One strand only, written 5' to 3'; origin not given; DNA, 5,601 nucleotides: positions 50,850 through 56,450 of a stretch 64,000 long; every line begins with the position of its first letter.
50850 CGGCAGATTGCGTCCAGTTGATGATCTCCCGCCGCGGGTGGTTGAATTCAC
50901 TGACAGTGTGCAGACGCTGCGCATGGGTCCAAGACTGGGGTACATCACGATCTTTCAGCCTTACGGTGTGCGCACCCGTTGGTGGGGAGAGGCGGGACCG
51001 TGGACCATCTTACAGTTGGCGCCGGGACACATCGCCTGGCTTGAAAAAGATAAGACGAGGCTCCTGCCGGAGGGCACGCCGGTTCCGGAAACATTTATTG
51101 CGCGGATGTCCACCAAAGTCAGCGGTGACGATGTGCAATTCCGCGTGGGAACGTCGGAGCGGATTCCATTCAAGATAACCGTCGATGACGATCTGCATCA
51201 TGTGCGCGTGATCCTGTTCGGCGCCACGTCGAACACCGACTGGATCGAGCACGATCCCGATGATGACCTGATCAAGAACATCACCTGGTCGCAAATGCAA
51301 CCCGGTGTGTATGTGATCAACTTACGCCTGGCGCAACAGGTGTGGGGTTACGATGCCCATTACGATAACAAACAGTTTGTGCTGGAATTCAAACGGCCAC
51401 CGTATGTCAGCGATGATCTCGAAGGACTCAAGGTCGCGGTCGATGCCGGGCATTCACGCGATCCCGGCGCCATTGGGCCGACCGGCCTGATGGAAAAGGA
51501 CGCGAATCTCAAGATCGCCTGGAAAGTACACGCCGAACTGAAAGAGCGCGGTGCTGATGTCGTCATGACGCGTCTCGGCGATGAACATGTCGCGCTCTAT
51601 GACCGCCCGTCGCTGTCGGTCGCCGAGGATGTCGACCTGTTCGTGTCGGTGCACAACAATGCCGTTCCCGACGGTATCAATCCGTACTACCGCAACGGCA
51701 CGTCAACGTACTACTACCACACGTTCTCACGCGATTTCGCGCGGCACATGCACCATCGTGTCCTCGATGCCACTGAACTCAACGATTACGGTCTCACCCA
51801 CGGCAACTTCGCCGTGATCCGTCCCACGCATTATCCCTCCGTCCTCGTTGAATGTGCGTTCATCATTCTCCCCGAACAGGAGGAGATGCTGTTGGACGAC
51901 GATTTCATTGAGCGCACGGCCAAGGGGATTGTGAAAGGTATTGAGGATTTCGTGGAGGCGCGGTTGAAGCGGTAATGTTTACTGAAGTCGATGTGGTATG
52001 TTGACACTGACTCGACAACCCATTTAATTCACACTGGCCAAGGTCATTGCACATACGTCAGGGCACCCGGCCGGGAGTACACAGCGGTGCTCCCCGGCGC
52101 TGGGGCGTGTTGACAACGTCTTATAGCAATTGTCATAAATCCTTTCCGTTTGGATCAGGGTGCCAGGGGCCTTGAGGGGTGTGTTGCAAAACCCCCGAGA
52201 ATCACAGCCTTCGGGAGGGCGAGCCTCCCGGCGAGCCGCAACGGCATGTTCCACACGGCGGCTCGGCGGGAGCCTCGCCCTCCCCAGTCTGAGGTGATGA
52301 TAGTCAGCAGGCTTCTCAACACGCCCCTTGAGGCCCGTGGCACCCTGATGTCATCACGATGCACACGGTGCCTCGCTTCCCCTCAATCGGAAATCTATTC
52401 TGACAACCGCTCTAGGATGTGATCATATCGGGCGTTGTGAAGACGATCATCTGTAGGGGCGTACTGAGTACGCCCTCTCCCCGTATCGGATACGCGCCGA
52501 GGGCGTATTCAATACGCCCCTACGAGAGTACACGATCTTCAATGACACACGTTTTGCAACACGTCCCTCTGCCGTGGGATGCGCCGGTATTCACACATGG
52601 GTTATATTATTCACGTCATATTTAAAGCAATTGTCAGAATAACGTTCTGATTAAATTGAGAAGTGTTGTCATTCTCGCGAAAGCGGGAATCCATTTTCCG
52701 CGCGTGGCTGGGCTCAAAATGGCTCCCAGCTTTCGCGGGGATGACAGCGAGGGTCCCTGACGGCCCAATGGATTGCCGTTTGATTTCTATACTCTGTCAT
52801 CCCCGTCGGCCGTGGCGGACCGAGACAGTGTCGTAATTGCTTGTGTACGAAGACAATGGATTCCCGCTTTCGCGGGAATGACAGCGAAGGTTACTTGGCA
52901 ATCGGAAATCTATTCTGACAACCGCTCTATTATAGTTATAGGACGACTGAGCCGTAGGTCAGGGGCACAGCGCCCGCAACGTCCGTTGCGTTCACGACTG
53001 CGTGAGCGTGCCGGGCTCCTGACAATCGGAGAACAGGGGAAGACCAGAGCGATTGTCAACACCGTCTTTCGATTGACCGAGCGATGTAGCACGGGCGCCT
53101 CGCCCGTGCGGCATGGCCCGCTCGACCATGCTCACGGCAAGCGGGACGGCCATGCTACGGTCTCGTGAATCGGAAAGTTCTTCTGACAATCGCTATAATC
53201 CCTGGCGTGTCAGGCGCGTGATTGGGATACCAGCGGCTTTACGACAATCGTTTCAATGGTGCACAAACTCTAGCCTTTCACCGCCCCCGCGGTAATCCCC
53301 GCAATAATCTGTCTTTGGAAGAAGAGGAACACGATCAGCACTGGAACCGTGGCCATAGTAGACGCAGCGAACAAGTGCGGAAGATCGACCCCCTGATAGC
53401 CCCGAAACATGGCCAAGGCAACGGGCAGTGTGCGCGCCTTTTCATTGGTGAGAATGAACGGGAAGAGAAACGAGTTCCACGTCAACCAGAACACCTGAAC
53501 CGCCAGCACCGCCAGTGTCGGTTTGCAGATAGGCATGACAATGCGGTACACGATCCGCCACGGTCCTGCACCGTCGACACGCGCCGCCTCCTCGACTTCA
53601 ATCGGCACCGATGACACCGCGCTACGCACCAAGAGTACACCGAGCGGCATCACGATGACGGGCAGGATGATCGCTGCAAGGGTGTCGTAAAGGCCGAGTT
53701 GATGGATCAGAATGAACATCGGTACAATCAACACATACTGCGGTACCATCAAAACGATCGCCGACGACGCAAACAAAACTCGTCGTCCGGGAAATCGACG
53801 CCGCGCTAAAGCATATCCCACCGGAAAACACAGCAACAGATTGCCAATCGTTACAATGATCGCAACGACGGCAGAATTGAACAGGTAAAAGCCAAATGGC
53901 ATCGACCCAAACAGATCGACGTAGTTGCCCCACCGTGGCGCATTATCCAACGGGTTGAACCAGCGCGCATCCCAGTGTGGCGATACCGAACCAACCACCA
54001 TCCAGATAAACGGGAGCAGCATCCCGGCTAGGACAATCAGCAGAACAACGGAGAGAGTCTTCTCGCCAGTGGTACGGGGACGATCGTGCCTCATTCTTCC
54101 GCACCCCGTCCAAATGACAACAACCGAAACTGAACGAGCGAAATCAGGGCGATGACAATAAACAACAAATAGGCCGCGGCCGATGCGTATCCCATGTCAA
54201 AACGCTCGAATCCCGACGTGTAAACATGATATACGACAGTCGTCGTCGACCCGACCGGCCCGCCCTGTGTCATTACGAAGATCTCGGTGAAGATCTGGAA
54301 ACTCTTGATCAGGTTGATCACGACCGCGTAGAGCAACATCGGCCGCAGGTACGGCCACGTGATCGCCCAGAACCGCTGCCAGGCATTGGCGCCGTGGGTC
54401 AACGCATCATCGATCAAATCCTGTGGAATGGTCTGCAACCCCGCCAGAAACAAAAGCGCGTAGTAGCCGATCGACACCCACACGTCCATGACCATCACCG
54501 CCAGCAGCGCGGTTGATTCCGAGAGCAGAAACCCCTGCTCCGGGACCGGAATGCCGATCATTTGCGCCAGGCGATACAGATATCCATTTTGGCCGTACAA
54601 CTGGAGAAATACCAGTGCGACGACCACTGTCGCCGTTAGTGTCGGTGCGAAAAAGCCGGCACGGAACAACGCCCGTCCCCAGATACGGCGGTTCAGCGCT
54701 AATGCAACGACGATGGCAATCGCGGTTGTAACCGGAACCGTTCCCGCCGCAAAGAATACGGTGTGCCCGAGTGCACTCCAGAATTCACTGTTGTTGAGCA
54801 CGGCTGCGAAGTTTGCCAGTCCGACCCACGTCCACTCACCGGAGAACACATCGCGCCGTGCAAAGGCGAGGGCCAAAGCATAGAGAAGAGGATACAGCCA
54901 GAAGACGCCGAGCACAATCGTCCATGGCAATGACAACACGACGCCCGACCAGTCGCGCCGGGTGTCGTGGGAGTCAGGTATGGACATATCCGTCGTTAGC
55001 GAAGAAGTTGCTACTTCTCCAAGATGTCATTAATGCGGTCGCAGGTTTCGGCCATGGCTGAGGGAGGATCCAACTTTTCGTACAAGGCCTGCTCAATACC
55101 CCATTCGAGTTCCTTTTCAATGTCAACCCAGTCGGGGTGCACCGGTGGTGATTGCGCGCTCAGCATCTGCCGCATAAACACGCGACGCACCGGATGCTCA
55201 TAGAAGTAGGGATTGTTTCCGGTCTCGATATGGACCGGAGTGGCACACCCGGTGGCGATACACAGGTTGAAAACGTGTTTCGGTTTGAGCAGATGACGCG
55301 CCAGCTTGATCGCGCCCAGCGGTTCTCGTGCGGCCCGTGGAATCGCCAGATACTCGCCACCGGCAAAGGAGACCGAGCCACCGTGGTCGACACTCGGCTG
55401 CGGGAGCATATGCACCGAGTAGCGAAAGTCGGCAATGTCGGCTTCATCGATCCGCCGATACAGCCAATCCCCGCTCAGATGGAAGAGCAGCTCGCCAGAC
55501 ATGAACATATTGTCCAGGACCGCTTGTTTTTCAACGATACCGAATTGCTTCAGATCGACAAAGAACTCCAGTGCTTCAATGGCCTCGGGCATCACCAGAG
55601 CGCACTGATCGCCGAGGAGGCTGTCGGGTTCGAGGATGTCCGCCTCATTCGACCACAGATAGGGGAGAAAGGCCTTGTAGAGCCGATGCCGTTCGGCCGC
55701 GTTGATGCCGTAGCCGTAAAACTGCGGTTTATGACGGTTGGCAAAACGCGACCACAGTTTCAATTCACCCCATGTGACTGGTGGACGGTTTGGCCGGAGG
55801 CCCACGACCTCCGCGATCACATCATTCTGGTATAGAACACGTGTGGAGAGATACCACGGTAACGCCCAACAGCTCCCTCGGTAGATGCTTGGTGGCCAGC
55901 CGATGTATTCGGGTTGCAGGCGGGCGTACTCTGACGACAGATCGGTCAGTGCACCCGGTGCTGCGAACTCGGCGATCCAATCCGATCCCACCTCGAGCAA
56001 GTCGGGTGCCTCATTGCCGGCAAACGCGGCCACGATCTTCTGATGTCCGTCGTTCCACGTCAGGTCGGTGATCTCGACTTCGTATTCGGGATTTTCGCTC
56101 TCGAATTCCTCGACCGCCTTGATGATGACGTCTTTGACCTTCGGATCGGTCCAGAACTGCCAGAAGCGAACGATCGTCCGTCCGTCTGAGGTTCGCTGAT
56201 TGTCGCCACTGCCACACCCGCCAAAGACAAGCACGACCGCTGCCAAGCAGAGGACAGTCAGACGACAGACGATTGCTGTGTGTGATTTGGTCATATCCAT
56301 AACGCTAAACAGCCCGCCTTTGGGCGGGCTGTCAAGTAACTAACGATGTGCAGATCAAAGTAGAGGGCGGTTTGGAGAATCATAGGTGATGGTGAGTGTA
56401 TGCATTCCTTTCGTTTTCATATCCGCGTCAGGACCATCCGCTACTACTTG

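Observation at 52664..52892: MITE-like element whose inverted termini are dRS3-type palindromes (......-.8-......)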

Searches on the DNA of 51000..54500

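Call 9: search_rna_families(source=window, start=51000, end=54500, threshold=evalue, max_evalue=1, show_alignments=5)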
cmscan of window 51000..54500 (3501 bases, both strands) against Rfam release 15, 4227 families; matches with E-value up to 1: 2.
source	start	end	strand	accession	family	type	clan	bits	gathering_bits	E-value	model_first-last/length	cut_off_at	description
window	52823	52905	-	RF02748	FtrB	Gene; sRNA;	-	27.4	66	0.15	1-115/115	no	Francisella sRNA B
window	52208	52297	+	RF03756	mir-4891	Gene; miRNA;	-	22.7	100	0.2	1-88/88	no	mir-4891 microRNA precursor family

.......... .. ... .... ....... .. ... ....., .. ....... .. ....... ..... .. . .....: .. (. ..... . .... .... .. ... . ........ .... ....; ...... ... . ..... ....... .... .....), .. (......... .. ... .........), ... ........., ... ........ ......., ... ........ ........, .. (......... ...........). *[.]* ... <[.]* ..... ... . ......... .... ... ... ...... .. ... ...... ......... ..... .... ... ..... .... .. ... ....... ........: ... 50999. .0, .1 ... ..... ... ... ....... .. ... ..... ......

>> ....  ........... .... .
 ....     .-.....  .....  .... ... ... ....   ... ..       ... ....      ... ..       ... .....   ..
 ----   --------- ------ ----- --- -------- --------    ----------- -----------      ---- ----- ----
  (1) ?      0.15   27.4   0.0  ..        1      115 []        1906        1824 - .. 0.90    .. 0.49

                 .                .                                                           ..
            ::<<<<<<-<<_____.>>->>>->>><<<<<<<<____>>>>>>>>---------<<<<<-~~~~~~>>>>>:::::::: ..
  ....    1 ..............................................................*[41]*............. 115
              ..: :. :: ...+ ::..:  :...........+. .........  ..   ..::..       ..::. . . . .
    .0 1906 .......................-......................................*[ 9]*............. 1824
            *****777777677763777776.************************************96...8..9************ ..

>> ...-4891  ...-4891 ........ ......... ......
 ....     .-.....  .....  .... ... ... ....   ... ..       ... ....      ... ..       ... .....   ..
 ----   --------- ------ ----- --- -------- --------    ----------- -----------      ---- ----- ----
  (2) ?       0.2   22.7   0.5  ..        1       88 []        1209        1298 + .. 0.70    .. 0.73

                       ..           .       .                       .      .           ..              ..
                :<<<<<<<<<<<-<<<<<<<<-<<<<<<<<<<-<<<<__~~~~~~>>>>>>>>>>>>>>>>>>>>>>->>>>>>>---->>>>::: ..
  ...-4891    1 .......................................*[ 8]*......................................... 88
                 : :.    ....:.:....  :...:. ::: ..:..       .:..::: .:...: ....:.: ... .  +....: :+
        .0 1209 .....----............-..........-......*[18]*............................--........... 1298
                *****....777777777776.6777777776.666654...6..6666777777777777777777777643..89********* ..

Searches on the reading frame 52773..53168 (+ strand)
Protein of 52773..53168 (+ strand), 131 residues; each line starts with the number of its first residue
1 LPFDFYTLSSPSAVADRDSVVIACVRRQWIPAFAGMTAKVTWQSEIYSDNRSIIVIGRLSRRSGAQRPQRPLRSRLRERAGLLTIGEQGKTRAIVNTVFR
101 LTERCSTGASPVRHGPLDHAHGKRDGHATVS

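Call 55: list_cluster_members(proteins=[window:52773-53168:+, window:52150-52422:+, window:52419-52625:+, window:52663-52836:+, window:52155-52364:-, window:52024-52254:-, window:52910-53092:-, window:52992-53189:-, window:53113-53295:+, window:52634-52768:-])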
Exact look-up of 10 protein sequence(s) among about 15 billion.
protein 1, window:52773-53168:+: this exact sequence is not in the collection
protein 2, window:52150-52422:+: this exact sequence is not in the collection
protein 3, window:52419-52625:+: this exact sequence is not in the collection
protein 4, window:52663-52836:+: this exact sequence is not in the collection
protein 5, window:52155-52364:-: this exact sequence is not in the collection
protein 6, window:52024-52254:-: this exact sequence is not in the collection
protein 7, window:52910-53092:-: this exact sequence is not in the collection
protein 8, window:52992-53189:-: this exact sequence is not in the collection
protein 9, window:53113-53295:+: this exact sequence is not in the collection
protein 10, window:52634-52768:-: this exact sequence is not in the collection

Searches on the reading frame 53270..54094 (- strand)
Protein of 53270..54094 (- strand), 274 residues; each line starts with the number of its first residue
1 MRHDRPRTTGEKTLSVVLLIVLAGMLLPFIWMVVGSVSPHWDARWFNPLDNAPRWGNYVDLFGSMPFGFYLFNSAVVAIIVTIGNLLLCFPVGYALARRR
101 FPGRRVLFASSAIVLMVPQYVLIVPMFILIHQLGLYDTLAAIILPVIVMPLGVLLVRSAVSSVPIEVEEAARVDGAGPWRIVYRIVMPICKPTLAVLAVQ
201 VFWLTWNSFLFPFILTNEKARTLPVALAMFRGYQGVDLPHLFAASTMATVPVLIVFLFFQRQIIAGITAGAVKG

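Call 12: search_protein_families(library=pfam, proteins=[window:53270-54094:-])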
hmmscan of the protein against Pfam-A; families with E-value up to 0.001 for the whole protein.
window:53270-54094:- (274 aa): 1 family
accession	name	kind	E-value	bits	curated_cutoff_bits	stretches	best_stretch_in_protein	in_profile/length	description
PF00528.27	BPD_transp_1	-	1.3e-17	64.6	26.4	1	91-262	3-177/184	Binding-protein-dependent transport system inner membrane component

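Call 13: find_encoding_contigs(protein=window:53270-54094:-, flank=10000, max_places=6)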
Protein window:53270-54094:- (274 aa): 1 contig read that carries it; 1 place shown.
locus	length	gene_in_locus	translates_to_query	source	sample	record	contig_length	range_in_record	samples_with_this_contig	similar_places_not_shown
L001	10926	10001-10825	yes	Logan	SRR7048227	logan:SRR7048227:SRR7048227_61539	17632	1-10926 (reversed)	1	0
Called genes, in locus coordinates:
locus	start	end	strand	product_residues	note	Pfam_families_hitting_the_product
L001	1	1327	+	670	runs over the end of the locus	PF22745:Nlig-Ia, PF01653:DNA_ligase_aden, PF03120:OB_DNA_ligase, PF03119:DNA_ligase_ZBD, PF12826:HHH_2, PF14520:HHH_5, PF00633:HHH (weak), PF00533:BRCT, +2 more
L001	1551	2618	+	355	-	-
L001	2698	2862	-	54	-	PF00830:Ribosomal_L28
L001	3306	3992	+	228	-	PF00072:Response_reg, PF00486:Trans_reg_C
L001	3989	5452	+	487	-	PF00672:HAMP, PF00512:HisKA, PF02518:HATPase_c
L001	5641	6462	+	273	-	-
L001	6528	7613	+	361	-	PF07813:LTXXQ (faint)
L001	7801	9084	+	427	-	PF01547:SBP_bac_1, PF13416:SBP_bac_8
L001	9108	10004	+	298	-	PF00528:BPD_transp_1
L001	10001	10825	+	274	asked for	PF00528:BPD_transp_1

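Call 30: list_cluster_members(proteins=[window:53270-54094:-, window:49894-51975:+, window:55011-56300:-, window:58643-60106:-])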
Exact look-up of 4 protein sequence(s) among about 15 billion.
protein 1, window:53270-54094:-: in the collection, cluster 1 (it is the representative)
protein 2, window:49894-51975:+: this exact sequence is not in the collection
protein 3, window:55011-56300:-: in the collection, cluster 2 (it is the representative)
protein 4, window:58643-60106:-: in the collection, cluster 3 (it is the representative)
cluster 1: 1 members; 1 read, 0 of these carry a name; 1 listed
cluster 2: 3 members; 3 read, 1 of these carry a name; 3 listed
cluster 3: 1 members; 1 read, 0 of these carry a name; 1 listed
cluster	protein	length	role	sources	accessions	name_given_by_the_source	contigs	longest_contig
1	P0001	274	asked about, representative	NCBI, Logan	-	-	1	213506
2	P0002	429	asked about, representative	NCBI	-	-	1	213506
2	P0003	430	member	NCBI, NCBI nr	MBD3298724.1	MAG: extracellular solute-binding protein [candidate division Zixibacteria bacterium] | extracellular solute-binding protein [candidate division Zixibacteria bacterium]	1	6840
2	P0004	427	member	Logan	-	-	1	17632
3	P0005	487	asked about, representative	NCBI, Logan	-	-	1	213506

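Call 66: find_encoding_contigs(protein=P0003, flank=10000, max_places=5)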
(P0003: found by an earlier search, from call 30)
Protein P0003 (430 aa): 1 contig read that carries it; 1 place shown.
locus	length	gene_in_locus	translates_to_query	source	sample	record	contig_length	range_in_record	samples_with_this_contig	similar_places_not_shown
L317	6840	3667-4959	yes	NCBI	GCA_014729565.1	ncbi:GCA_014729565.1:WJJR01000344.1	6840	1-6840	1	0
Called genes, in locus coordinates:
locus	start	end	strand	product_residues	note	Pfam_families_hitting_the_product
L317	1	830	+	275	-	PF00672:HAMP, PF00512:HisKA, PF02518:HATPase_c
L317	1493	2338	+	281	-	-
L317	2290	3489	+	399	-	PF16231:DUF4890 (faint), PF07813:LTXXQ (weak)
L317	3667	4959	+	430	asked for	PF01547:SBP_bac_1, PF13416:SBP_bac_8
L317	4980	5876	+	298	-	PF00528:BPD_transp_1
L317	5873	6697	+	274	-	PF00528:BPD_transp_1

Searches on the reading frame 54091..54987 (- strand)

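Call 12: search_protein_families(library=pfam, proteins=[window:54091-54987:-])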
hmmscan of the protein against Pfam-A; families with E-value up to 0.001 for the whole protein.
window:54091-54987:- (298 aa): 1 family
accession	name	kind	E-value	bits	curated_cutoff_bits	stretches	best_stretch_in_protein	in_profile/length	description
PF00528.27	BPD_transp_1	-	1.7e-11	44.6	26.4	1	90-289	4-177/184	Binding-protein-dependent transport system inner membrane component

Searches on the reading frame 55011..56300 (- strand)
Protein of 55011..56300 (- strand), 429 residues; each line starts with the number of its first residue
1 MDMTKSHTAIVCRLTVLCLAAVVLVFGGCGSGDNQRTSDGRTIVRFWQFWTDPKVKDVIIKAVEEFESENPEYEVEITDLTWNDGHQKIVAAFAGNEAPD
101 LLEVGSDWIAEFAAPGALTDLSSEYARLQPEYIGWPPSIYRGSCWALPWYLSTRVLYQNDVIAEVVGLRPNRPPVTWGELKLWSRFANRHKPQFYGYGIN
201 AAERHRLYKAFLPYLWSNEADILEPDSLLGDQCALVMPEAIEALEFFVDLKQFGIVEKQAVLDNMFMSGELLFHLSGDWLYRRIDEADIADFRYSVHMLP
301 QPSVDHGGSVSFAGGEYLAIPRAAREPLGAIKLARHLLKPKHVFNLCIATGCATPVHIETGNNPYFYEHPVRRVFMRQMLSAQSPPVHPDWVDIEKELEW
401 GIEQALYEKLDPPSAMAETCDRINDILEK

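Call 12: search_protein_families(library=pfam, proteins=[window:55011-56300:-])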
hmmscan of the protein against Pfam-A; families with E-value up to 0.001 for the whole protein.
window:55011-56300:- (429 aa): 2 families
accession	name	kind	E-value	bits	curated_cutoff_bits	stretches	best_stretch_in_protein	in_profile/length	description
PF01547.30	SBP_bac_1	-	9.8e-21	75.5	26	1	58-341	9-304/307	Bacterial extracellular solute-binding protein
PF13416.11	SBP_bac_8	-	2.2e-20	74.1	27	1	61-353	1-259/279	Bacterial extracellular solute-binding protein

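Call 31: find_encoding_contigs(protein=window:55011-56300:-, flank=10000, max_places=5)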
Protein window:55011-56300:- (429 aa): no gene with exactly this product is on record in the collection.
